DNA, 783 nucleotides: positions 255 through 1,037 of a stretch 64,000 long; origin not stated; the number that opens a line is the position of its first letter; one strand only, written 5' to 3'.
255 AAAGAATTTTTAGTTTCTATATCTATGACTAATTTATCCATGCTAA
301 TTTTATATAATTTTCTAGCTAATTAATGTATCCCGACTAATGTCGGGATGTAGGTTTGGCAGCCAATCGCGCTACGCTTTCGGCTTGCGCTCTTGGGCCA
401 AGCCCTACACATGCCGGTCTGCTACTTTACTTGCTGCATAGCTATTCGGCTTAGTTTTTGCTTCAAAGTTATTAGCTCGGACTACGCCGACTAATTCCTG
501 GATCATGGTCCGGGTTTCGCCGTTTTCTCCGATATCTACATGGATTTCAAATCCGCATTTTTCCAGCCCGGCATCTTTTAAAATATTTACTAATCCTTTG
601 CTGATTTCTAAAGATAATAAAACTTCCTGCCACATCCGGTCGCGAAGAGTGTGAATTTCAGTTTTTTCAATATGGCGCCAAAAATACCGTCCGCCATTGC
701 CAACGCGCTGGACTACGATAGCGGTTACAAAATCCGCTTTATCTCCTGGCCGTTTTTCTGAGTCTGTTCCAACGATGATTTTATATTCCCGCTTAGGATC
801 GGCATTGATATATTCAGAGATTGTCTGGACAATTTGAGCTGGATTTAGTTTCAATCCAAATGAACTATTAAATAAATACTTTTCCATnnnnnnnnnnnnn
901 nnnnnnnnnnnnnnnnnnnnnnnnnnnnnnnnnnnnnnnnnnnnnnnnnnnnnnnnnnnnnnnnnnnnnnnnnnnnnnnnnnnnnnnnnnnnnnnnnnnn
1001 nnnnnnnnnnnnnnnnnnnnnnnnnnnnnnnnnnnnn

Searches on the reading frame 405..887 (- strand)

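Call 59: search_protein_families(library=pfam, proteins=[window:405-887:-], max_evalue=0.0001)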
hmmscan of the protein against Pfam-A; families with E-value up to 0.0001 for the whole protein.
window:405-887:- (160 aa): 1 family
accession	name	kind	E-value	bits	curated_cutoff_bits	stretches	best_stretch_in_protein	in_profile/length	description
PF04308.18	RNaseH_like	-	1.3e-46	158.5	25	1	18-159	1-143/145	Ribonuclease H-like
